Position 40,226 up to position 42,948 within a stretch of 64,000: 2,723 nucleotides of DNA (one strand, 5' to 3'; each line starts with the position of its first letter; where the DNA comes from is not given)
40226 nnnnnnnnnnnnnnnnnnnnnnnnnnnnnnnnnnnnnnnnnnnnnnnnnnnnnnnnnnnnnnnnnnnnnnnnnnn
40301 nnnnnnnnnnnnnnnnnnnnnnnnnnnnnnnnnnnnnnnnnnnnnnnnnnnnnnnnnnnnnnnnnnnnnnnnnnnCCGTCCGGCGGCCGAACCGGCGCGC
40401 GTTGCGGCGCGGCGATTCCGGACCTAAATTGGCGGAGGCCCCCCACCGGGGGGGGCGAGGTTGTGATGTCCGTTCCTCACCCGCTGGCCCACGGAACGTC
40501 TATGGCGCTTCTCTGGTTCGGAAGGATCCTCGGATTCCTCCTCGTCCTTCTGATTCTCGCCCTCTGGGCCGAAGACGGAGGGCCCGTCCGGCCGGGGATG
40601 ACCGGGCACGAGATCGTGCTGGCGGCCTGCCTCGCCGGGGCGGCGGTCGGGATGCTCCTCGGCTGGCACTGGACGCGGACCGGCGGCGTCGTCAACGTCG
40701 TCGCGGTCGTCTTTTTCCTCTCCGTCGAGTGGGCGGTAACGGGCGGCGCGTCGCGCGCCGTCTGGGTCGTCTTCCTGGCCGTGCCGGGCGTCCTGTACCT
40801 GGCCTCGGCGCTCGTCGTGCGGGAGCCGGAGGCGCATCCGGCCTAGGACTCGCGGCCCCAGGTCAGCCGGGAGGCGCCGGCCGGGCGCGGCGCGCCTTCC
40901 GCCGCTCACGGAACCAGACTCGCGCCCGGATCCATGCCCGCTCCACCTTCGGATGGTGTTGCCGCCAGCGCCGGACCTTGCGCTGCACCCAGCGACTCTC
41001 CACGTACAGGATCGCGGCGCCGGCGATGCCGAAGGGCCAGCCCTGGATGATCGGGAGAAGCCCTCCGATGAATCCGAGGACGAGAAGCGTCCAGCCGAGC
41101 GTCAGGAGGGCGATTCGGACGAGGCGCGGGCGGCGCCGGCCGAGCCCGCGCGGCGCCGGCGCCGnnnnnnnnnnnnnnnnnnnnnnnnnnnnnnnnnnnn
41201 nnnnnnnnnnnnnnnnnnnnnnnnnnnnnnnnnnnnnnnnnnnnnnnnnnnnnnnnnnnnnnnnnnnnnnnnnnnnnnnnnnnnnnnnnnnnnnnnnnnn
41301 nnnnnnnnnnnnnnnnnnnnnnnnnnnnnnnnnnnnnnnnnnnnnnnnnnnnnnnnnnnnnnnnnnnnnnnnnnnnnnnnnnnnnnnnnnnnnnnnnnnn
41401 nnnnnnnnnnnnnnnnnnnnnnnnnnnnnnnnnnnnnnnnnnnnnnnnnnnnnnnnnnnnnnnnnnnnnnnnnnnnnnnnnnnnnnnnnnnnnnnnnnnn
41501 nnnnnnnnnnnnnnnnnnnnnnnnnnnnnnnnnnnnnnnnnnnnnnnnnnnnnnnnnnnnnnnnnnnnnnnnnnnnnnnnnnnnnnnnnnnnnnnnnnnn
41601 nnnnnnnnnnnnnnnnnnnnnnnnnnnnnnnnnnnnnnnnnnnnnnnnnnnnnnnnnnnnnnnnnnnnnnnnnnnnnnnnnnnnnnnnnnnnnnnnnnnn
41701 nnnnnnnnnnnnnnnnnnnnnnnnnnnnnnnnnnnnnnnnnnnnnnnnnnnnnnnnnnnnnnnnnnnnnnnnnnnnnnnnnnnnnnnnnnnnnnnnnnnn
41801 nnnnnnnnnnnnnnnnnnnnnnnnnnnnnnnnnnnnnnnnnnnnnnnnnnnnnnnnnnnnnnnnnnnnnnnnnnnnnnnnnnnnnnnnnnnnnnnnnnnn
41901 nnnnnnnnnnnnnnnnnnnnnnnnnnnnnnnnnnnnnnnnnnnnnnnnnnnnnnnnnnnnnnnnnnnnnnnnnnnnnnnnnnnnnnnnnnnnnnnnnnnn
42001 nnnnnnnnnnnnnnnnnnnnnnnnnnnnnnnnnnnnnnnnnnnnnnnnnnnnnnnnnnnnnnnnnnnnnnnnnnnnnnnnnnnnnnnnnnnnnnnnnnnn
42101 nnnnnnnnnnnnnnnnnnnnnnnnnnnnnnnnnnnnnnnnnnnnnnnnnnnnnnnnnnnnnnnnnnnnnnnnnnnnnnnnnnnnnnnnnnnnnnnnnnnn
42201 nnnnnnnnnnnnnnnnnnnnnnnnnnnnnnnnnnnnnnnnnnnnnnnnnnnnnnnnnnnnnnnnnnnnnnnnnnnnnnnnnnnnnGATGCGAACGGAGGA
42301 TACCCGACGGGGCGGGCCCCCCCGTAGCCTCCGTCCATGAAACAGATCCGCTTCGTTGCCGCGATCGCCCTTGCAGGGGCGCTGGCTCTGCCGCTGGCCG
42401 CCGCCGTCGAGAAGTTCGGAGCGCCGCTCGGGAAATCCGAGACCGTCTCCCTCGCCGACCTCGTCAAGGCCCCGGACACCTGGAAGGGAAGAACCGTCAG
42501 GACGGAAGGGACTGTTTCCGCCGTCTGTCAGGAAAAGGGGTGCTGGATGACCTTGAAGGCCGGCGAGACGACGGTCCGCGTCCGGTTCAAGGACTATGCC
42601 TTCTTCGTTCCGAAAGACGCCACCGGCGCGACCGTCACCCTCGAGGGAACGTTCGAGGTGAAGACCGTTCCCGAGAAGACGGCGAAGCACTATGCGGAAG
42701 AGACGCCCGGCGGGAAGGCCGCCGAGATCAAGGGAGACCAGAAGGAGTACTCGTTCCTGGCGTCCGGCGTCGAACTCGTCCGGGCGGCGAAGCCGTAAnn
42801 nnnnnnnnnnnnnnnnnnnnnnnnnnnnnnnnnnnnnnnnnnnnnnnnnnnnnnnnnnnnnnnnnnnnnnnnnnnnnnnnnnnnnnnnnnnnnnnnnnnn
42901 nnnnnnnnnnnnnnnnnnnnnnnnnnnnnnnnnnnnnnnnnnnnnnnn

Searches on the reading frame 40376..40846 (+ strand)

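Call 99: search_protein_families(library=pfam, proteins=[window:40376-40846:+], max_evalue=0.001)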
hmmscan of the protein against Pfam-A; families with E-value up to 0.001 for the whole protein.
window:40376-40846:+ (156 aa): 1 family
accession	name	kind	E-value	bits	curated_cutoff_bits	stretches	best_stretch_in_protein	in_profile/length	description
PF24709.1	DUF7670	-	4.3e-07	30.7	29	1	44-147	7-112/118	Domain of unknown function (DUF7670)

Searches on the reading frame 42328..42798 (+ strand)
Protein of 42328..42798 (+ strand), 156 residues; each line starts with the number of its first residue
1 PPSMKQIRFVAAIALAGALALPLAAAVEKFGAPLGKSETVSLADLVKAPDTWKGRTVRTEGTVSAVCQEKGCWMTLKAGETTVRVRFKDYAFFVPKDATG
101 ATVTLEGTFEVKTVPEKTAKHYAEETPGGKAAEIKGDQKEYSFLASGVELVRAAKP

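Call 99: search_protein_families(library=pfam, proteins=[window:42328-42798:+], max_evalue=0.001)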
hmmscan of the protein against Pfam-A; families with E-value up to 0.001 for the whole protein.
window:42328-42798:+ (156 aa): 1 family
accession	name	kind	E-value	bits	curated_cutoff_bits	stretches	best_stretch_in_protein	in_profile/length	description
PF16267.10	DUF4920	-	5.2e-25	87.8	25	1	57-126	13-83/87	Domain of unknown function (DUF4920)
